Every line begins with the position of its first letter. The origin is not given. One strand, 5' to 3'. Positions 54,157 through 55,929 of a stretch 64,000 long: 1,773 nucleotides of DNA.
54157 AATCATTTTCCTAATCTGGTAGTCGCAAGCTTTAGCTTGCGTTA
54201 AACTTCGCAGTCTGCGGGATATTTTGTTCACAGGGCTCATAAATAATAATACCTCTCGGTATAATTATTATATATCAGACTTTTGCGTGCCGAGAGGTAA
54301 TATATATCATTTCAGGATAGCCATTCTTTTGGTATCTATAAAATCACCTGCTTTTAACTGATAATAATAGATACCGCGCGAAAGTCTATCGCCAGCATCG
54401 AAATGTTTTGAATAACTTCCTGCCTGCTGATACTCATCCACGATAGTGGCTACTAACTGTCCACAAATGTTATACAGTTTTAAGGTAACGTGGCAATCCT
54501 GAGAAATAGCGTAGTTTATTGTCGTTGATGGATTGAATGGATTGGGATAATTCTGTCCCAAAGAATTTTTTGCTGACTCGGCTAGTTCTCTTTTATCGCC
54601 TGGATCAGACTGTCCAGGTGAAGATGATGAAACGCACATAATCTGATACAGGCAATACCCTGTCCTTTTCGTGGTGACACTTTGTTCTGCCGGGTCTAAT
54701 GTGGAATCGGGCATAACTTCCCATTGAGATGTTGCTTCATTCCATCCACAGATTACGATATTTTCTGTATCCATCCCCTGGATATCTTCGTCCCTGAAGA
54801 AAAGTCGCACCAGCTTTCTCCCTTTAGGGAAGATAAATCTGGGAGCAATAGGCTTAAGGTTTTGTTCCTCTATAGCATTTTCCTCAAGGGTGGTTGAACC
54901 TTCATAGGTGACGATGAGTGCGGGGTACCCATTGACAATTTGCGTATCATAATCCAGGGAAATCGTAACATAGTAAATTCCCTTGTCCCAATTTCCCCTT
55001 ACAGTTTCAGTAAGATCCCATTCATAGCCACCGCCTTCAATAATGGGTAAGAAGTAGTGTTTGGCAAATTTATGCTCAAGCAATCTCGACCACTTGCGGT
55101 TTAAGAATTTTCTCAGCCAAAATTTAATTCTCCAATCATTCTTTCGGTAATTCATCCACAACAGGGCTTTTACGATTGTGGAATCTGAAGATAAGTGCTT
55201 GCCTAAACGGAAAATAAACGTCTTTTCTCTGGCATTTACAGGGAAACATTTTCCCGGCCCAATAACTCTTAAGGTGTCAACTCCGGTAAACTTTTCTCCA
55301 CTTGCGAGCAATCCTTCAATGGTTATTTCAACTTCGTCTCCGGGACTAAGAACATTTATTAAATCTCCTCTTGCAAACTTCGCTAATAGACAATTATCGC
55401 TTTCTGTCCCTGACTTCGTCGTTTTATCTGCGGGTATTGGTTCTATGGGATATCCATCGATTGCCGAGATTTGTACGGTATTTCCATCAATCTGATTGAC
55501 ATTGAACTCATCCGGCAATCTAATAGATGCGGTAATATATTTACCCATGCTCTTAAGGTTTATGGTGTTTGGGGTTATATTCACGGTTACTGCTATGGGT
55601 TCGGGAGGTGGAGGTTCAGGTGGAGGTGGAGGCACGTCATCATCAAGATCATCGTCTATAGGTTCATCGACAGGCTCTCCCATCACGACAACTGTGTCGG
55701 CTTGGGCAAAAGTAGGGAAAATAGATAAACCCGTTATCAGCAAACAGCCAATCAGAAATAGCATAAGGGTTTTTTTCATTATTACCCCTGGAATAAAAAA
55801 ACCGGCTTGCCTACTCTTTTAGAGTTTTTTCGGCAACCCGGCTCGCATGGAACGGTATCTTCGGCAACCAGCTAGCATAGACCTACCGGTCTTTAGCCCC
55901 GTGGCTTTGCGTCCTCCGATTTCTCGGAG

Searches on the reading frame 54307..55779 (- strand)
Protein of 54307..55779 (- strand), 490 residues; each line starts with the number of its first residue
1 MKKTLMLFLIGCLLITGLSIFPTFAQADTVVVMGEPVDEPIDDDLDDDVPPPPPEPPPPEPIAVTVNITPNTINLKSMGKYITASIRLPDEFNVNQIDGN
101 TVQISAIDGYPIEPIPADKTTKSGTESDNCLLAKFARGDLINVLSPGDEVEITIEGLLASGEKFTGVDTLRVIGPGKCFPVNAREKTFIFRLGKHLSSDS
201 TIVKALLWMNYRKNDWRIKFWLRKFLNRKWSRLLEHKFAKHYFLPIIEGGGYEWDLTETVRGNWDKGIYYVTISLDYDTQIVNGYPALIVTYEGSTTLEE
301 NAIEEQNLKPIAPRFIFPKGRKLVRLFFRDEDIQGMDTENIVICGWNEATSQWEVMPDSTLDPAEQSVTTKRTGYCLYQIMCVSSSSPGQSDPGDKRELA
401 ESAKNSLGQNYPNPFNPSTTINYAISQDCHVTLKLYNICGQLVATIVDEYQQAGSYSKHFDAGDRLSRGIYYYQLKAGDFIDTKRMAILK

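Call 6: search_protein_families(library=pfam, proteins=[window:54307-55779:-], max_evalue=0.01)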
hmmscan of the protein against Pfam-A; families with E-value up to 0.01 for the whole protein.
window:54307-55779:- (490 aa): 3 families
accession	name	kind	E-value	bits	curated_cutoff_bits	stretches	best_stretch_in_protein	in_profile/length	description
PF18962.6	Por_Secre_tail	-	1.5e-07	32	27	1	411-486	2-73/75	Secretion system C-terminal sorting domain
PF13860.13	FlgD_ig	-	0.00065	20.1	27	1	421-477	14-75/79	FlgD Ig-like domain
PF13585.12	CHU_C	-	0.008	16.7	27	0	427-477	25-72/86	CHU_C Type IX secretion signal domain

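Call 7: search_protein_families(library=ncbifam, proteins=[window:54307-55779:-], max_evalue=0.01)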
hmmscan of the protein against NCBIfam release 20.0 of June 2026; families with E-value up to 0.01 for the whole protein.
window:54307-55779:- (490 aa): 4 families
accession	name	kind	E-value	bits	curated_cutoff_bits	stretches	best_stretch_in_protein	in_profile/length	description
TIGR04183.1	Por_Secre_tail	domain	2.9e-10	40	23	1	411-487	2-70/72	T9SS type A sorting domain-containing protein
NF038113.1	T9SSA_dep_M36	equivalog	2.9e-05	22.4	885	1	404-486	790-866/869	T9SS-dependent M36 family metallopeptidase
NF052323.1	T9SSA_dep_M6i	equivalog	3.7e-05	21.9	600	1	409-477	959-1026/1043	T9SS-dependent M6-like inactivated metalloprotease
NF033707.1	T9SS_sortase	equivalog_domain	0.00014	19.6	420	1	409-476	1000-1076/1095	type IX secretion system sortase PorU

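Call 11: find_encoding_contigs(protein=window:54307-55779:-, flank=3000, max_places=6)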
Protein window:54307-55779:- (490 aa): 3 contigs read that carry it; 1 place shown.
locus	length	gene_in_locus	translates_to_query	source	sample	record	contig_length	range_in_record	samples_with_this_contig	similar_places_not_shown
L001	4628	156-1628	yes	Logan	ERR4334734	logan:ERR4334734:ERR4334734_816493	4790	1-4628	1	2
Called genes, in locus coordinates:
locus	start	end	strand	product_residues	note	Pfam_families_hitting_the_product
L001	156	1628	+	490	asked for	PF18962:Por_Secre_tail (weak)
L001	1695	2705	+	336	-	-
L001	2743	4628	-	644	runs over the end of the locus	PF00072:Response_reg, PF01590:GAF, PF13185:GAF_2, PF13492:GAF_3, PF00989:PAS, PF08448:PAS_4, PF13426:PAS_9, PF00512:HisKA, +1 more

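Call 13: find_homologous_proteins(query=window:54307-55779:-, max_evalue=0.001)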
Query window:54307-55779:- (490 aa): 2765 proteins with E <= 0.001 among 8000 candidates; the best 120 are listed.
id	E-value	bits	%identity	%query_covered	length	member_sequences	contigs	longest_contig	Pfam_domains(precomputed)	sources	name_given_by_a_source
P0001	0.0e+0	1085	95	100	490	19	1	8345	PF18962.8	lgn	-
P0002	0.0e+0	1082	95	100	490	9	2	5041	PF18962.8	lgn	-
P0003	1.2e-288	976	86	100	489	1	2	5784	PF18962.8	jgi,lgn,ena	-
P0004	2.7e-271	918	80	100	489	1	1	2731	PF18962.8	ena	-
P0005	7.1e-264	894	81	100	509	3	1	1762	PF18962.8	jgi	-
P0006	6.9e-262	887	78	100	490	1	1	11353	PF18962.8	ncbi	-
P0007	6.5e-261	884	78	100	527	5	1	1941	PF18962.8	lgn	-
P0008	7.5e-261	884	78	100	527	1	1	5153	PF18962.8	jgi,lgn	jgi:hypothetical protein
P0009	4.3e-260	881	77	100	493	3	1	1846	PF18962.8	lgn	-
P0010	5.5e-259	878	80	97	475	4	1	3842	PF18962.8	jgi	-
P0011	3.1e-257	872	77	100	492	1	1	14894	PF18962.8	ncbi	ncbi:MAG: T9SS type A sorting domain-containing protein [bacterium]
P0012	1.8e-256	869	76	100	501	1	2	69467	PF18962.8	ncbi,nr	ncbi:T9SS type A sorting domain-containing protein [bacterium]|nr:T9SS type A sorting domain-contain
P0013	2.9e-256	869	76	100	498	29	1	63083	PF18962.8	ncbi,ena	-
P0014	3.5e-256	868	76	100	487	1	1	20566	PF18962.8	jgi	-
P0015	4.6e-255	865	78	97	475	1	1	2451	PF18962.8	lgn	-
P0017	4.4e-253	858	76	100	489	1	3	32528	PF18962.8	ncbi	-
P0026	1.7e-229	780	69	100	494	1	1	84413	PF18962.8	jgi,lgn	-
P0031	4.6e-203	693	62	100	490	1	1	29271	PF18962.8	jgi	-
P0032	6.4e-95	337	40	88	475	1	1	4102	PF18962.8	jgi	jgi:hypothetical protein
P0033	1.9e-94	335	39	100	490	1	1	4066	PF18962.8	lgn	-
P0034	4.7e-87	311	36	97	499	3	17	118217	PF18962.8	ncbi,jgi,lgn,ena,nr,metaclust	ncbi:MAG TPA: hypothetical protein DEE98_07450 [Elusimicrobia bacterium]|nr:MAG: hypothetical protei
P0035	3.3e-80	288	36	88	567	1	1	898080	PF18962.8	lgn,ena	-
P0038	6.4e-75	271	33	98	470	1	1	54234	PF18962.8,PF13860.13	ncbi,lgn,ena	-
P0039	3.3e-71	258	33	99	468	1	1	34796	PF18962.8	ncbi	ncbi:MAG: T9SS type A sorting domain-containing protein [Elusimicrobiota bacterium]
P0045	1.6e-52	197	33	89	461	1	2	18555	PF18962.8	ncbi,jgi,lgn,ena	-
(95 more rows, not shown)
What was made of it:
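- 54307..55779 (-): 490-aa secreted protein: signal peptide, Pro-rich linker, Ig-like beta-sandwich (about residues 60-175), an uncharacterised body, and a T9SS type-A C-terminal sorting domain. Homologs in call 13.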

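Call 15: find_related_loci(query=A1, collection=genome_contigs, flank=4000)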
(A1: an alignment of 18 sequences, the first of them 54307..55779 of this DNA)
Query A1 (490 aa) in genome_contigs; peptide patterns used: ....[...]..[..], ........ (x = any residue, [..] = any of these).
600 stretches matched a pattern (row limit reached: there are more); 588 encode a relative of the query (tblastn E <= 1e-3); the best 80 are kept; 80 distinct loci.
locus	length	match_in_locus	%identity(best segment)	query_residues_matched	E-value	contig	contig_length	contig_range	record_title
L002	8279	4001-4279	53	397-490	1e-25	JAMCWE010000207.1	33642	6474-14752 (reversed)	MAG: Bacteroidetes bacterium isolate FK_Sedi_B_Bin.66 NODE_3795_length_33642_cov_10.1444, whole genome shotgun sequence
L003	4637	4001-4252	55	406-490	3e-25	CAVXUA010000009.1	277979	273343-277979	MAG: uncultured Ignavibacteriales bacterium isolate MFD03804.bin.2.132 genome assembly, contig: contig_42983, whole geno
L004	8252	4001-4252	58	406-490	1e-24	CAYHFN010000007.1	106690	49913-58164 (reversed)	MAG TPA_asm: uncultured Chitinophagaceae bacterium isolate ERP119702_co1_35 genome assembly, contig: NODE_104_length_106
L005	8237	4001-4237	59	407-486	9e-25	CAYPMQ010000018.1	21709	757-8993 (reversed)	MAG TPA_asm: uncultured Ignavibacteriaceae bacterium isolate binchicken_co58_31 genome assembly, contig: NODE_1939_lengt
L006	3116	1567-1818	49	406-490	3e-24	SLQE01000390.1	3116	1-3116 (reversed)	MAG: Bacteroidetes bacterium isolate CSSed165cm_521R1 CSSed16-5cm-184915, whole genome shotgun sequence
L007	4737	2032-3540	56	407-490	1e-23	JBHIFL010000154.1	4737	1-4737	MAG: Candidatus Heimdallarchaeota archaeon isolate b1.sp2_bin.26 NODE_6766_length_4737_cov_6.088210, whole genome shotgu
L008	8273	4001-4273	53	400-489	2e-23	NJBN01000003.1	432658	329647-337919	MAG: candidate division LCP-89 bacterium B3_LCP 7, whole genome shotgun sequence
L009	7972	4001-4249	52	407-490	3e-23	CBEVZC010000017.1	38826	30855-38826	MAG TPA_asm: uncultured bacterium isolate SRR13309658_binner23_Refined_7 genome assembly, contig: ERZ26778863.30, whole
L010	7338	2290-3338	55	406-490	4e-23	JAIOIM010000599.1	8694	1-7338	MAG: Ignavibacteriaceae bacterium isolate MAG_30 contig_245931, whole genome shotgun sequence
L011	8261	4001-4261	50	403-490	4e-23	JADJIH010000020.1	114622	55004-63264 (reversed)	MAG: Ignavibacteriales bacterium isolate Ega_18-Q3-R5-49_MAXAC.056 tig00192203-140-1151820, whole genome shotgun sequenc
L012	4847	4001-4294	48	394-490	3e-23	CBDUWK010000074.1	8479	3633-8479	MAG TPA_asm: uncultured bacterium isolate SRR22302363_concoct_93 genome assembly, contig: ERZ25749332.5627, whole genome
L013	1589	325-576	51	406-490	2e-23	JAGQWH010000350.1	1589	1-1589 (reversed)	MAG: Ignavibacteriae bacterium isolate HKST-UBA123 NODE_350_length_1589_cov_4.490079, whole genome shotgun sequence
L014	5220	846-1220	42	369-490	8e-23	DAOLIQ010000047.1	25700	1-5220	MAG TPA_asm: Ignavibacteriaceae bacterium isolate AMR_MDS_0288 NODE_252_length_25700_cov_8.348879, whole genome shotgun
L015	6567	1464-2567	43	374-490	1e-22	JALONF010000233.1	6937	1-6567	MAG: Ignavibacteriaceae bacterium isolate Prado070 scaffold_64446, whole genome shotgun sequence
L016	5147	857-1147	48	393-490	1e-22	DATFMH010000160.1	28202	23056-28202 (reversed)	MAG TPA_asm: Balneolales bacterium isolate SMAG_U9220 k141_275481, whole genome shotgun sequence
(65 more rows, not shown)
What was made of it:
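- Tried and rejected: The genome_contigs scan with the full-length protein alignment (call 15) was swamped by the ubiquitous CTD motif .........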

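Call 17: find_encoding_contigs(protein=P0012, flank=4000, max_places=3)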
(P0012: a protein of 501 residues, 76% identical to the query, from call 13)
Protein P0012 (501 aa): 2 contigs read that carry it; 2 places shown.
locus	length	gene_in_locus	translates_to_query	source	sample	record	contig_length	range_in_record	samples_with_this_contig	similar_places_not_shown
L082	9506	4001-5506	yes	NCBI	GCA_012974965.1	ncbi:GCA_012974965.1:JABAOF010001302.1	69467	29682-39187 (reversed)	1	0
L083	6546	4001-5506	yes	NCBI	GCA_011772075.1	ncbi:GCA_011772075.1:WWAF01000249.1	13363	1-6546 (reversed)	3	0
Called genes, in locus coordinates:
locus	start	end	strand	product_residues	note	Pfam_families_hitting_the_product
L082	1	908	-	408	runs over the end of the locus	PF03816:LytR_cpsA_psr, PF13399:LytR_C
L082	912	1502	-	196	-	PF01467:CTP_transf_like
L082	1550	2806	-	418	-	PF00171:Aldedh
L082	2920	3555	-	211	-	PF02660:G3P_acyltransf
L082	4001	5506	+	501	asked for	PF18962:Por_Secre_tail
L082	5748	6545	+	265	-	-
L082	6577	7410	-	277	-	PF00512:HisKA, PF02518:HATPase_c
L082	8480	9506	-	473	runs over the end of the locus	PF17203:sCache_3_2, PF02743:dCache_1 (faint), PF00672:HAMP, PF00512:HisKA, PF02518:HATPase_c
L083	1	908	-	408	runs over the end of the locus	PF03816:LytR_cpsA_psr, PF13399:LytR_C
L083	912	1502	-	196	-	PF01467:CTP_transf_like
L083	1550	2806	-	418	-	PF00171:Aldedh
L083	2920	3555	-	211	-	PF02660:G3P_acyltransf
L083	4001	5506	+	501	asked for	PF18962:Por_Secre_tail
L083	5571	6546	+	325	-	?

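Call 18: find_encoding_contigs(protein=P0026, flank=4000, max_places=3)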
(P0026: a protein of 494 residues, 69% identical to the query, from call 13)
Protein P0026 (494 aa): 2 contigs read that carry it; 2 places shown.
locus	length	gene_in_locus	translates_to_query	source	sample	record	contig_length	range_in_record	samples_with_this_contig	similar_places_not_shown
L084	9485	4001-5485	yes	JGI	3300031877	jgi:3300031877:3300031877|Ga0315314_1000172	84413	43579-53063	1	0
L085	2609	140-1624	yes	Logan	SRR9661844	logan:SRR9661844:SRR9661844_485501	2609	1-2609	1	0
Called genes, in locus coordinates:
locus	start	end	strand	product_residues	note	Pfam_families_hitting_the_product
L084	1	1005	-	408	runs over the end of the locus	PF03816:LytR_cpsA_psr, PF13399:LytR_C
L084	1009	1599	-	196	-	PF01467:CTP_transf_like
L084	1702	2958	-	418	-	PF00171:Aldedh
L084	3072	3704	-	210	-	PF02660:G3P_acyltransf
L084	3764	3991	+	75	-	-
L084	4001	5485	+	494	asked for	PF18962:Por_Secre_tail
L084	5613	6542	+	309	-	-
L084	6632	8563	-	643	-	PF00072:Response_reg, PF01590:GAF, PF13185:GAF_2, PF13492:GAF_3, PF00989:PAS, PF08448:PAS_4, PF13426:PAS_9, PF00512:HisKA, +1 more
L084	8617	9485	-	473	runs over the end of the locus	PF17203:sCache_3_2, PF00672:HAMP, PF00512:HisKA, PF02518:HATPase_c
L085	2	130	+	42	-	?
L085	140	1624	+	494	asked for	PF18962:Por_Secre_tail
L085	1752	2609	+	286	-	?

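Call 19: find_encoding_contigs(protein=P0031, flank=4000, max_places=3)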
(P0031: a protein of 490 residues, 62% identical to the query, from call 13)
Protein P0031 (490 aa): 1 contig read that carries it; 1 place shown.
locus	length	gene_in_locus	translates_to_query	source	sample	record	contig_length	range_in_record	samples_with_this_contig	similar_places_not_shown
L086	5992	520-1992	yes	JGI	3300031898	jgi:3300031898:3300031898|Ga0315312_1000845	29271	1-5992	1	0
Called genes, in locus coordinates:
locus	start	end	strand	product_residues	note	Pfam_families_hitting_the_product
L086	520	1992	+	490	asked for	PF18962:Por_Secre_tail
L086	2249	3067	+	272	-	-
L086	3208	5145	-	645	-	PF00072:Response_reg, PF01590:GAF, PF13185:GAF_2, PF13492:GAF_3, PF00989:PAS, PF08448:PAS_4, PF13426:PAS_9, PF00512:HisKA, +2 more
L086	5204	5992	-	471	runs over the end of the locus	PF17203:sCache_3_2, PF00672:HAMP, PF00512:HisKA, PF02518:HATPase_c, PF13589:HATPase_c_3 (weak)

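Call 36: find_encoding_contigs(protein=P0034, flank=3000, max_places=2)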
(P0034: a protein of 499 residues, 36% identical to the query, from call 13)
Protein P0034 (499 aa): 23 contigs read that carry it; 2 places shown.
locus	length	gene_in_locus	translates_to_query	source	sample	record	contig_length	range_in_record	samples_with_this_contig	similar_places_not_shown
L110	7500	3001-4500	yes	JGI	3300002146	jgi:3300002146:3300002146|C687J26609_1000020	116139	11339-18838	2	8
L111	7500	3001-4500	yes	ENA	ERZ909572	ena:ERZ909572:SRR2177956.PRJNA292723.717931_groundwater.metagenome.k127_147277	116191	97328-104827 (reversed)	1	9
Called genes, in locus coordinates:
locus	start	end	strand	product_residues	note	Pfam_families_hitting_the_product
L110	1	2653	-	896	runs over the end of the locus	PF07705:CARDB (faint), PF13205:Big_5, PF13860:FlgD_ig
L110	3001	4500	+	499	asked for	PF18962:Por_Secre_tail (weak)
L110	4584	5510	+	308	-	PF19572:PorV (faint)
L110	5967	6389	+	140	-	PF00581:Rhodanese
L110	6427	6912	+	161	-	PF05991:NYN_YacP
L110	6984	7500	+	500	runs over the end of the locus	PF02511:Thy1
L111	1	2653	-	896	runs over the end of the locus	PF07705:CARDB (faint), PF13205:Big_5, PF13860:FlgD_ig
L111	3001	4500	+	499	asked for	PF18962:Por_Secre_tail (weak)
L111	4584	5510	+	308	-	PF19572:PorV (faint)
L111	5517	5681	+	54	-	PF04226:Transgly_assoc (weak)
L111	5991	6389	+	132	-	PF00581:Rhodanese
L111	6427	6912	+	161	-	PF05991:NYN_YacP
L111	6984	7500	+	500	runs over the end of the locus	PF02511:Thy1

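Call 37: find_encoding_contigs(protein=P0039, flank=3000, max_places=2)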
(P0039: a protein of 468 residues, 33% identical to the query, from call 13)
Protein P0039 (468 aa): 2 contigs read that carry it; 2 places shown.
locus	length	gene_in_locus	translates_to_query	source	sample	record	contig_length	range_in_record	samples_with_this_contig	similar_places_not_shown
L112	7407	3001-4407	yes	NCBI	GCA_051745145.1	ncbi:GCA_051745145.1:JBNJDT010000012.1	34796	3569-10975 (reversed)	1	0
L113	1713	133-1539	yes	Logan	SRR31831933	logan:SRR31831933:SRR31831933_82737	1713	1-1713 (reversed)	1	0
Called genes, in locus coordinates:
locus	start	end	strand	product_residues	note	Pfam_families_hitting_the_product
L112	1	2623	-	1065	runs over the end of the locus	PF13313:DUF4082, PF00041:fn3 (weak)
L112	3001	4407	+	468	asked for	PF18962:Por_Secre_tail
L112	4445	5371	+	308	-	PF19572:PorV (faint)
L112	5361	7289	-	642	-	PF00072:Response_reg, PF01590:GAF, PF13185:GAF_2, PF13492:GAF_3, PF00989:PAS (weak), PF13426:PAS_9 (weak), PF00512:HisKA, PF02518:HATPase_c, +2 more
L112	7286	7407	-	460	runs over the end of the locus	PF00672:HAMP, PF00512:HisKA, PF02518:HATPase_c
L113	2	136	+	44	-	?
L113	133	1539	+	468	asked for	PF18962:Por_Secre_tail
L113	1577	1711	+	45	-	?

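Call 38: find_encoding_contigs(protein=P0035, flank=3000, max_places=2)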
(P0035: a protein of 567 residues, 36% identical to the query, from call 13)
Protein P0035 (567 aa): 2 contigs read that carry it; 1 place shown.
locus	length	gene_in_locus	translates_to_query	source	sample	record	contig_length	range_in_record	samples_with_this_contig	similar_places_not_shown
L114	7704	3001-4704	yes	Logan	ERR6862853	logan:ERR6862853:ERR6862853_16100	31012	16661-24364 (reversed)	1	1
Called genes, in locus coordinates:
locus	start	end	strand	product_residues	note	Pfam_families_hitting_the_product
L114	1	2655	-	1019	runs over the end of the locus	PF13205:Big_5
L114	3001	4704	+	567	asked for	PF18962:Por_Secre_tail (weak)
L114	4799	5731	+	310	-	-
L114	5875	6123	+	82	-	PF11127:YgaP-like_TM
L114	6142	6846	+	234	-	PF18916:Lycopene_cyc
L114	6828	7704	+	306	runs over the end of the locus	PF01040:UbiA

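Call 39: find_encoding_contigs(protein=P0033, flank=3000, max_places=2)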
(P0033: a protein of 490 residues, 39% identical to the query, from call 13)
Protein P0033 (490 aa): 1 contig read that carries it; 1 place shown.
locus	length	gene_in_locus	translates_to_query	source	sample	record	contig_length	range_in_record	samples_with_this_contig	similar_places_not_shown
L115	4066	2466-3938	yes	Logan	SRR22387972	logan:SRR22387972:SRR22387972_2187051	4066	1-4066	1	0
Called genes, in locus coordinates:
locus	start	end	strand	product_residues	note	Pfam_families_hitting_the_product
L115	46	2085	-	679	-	PF07705:CARDB (faint), PF13205:Big_5, PF13860:FlgD_ig (weak)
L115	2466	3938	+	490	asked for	PF18962:Por_Secre_tail (weak)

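Call 56: predict_structure(alignment_id=A1)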
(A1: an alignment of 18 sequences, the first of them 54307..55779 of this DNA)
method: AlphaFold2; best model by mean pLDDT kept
length: 490 residues; sequences in the alignment: 18
mean_pLDDT: 47.2   pTM: 0.32
mean pLDDT of the five models: 47.2, 42.3, 41.2, 37.5, 37.3
residues with pLDDT >= 90: 33; 70-90: 75; 50-70: 30; < 50: 352
segments of 3 or more residues with pLDDT < 50: 17-46, 121-126, 175-355, 357-490
pLDDT, mean of each block of 10 residues (from residue 1): 73 56 35 38 50 72 89 72 88 83 92 84 50 87 75 92 92 47 36 39 42 42 40 36 24 33 40 38 38 35 31 30 31 35 43 43 33 37 30 26 26 29 29 29 30 32 27 27 24
secondary structure, 60 per line:
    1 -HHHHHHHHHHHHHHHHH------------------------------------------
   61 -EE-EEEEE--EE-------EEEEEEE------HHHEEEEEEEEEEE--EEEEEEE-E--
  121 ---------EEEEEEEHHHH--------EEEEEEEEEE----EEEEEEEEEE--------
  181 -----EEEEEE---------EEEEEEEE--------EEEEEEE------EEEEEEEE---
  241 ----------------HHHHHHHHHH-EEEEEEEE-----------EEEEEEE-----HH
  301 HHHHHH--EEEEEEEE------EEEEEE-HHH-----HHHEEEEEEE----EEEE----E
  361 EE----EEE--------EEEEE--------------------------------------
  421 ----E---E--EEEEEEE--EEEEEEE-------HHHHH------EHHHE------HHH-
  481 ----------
elements in order: H2-18 E65-69 E81-87 E97-107 E110-116 E130-136 H137-140 E149-158 E163-172 E186-191 E201-208 E217-223 E230-237 H257-266 E268-275 E287-293 H299-306 E309-316 E323-328 E341-347 E352-355 E360-362 E367-369 E378-382 E432-438 E441-447 H455-459
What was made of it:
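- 54307..55779 (-): The AlphaFold model is confident only for residues 60-175 (call 56).
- Tried and rejected: The AlphaFold model of the 490-aa protein from an 18-sequence alignment was poor: pLDDT 47, confident only for residues 60-175 (call 56).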

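Call 60: fold_search(model_id=the predicted structure, library=pdb)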
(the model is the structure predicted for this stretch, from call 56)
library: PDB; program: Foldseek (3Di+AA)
matches with E <= 10: 1065; with E <= 0.001: 28
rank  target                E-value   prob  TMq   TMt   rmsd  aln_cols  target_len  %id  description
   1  6cbj_L                1.0e-04  0.99  0.15  0.30  16.2       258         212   14  Crystal Structure of DH270.3 Fab in complex with Man9 (released 2018-02-21)
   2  6pzh_A                1.0e-04  0.99  0.15  0.29  19.9       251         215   15  Crystal structure of human NA-22 Fab (released 2019-12-04)
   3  2vr3_A                1.1e-04  0.66  0.10  0.15  18.2       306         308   15  Structural and Biochemical Characterization of Fibrinogen binding to ClfA from Staphylocccus aureus (released 2009-05-19)
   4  3lso_A                1.1e-04  0.99  0.14  0.16  14.9       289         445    9  Crystal structure of Putative membrane anchored protein from Corynebacterium diphtheriae (released 2010-02-23)
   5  3at0_A                1.2e-04  0.80  0.11  0.15  18.9       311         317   12  Structural and biochemical characterization of ClfB:ligand interactions (released 2011-05-04)
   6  7pa6_KKK              1.2e-04  0.96  0.13  0.23  22.6       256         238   11  JC polyomavirus VP1 in complex with scFv 27C11 (released 2023-02-08)
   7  7sue_A                1.6e-04  0.99  0.16  0.32  16.6       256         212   12  Crystal Structure of Human Fab S24-188 in the complex with the N-teminal Domain of Nucleocapsid protein from SARS CoV- (released 2022-08-10)
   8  9b7x_L                2.1e-04  1.00  0.15  0.52   6.5       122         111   17  Fab3-7 in complex with the capsid of Adeno-associated virus type 9 (released 2025-04-02)
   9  4yaq_B                2.1e-04  0.99  0.16  0.31  17.0       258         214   12  Crystal structure of a computationally optimized PG9 mutant (released 2015-06-03)
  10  7myt_L                2.2e-04  0.99  0.15  0.29  19.7       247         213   14  Crystal Structure of HPV L1-directed B25.M05 Fab (released 2022-11-09)
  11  3lrs_B                2.3e-04  0.99  0.15  0.30  19.8       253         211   15  Structure of PG16, an antibody with broad and potent neutralization of HIV-1 (released 2010-06-09)
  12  5jq6_A                2.4e-04  0.72  0.12  0.16  18.4       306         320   16  Crystal structure of ClfA in complex with the Fab fragment of Tefibazumab (released 2017-01-18)
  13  7a3u_L                2.6e-04  0.97  0.15  0.30  19.0       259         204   12  Crystal structure of Zika virus envelope glycoprotein in complex with the divalent F(ab')2 fragment of the broadly neu (released 2021-12-08)
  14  8el2_K                4.0e-04  0.99  0.15  0.30  16.3       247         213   12  SARS-CoV-2 RBD bound to neutralizing antibody Fab ICO-hu23 (released 2023-07-19)
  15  4be6_A                4.5e-04  0.98  0.15  0.28  20.3       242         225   12  V. cholera biofilm scaffolding protein RbmA (released 2013-12-18)
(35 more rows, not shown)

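Call 68: list_cluster_members(proteins=[P0011, P0013, P0017, P0149, P0038])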
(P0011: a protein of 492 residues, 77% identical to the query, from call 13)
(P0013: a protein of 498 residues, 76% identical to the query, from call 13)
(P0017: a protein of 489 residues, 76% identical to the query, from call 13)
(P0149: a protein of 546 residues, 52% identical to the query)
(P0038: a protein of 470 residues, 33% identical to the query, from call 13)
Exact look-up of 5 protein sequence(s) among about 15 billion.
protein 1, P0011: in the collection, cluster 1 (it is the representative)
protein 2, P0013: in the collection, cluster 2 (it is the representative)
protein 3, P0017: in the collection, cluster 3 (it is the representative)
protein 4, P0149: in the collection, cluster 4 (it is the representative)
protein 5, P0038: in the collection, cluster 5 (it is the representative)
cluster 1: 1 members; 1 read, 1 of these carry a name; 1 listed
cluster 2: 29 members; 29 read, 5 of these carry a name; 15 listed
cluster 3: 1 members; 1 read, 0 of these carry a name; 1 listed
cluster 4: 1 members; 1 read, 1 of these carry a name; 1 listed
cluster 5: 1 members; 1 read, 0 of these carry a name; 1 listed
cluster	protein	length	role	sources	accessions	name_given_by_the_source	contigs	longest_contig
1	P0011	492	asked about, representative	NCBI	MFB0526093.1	MAG: T9SS type A sorting domain-containing protein [bacterium]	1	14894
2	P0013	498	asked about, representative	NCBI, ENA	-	-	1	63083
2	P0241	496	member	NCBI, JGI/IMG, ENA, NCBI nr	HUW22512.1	MAG TPA: T9SS type A sorting domain-containing protein [bacterium] | T9SS type A sorting domain-containing protein [bacterium]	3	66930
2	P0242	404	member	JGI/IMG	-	hypothetical protein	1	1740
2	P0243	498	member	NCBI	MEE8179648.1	MAG: T9SS type A sorting domain-containing protein [bacterium]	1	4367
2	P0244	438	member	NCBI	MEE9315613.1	MAG: hypothetical protein V3U97_00725, partial [bacterium]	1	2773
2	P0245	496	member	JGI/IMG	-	hypothetical protein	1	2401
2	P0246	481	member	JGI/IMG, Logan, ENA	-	-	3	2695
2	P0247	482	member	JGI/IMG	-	-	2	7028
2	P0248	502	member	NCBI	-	-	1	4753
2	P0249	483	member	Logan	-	-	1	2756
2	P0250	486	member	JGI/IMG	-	-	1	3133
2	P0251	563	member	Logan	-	-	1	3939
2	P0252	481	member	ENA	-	-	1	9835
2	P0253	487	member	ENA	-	-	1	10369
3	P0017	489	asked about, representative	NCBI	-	-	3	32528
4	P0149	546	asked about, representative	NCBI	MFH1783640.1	MAG: arginine--tRNA ligase [bacterium]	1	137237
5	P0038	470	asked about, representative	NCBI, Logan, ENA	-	-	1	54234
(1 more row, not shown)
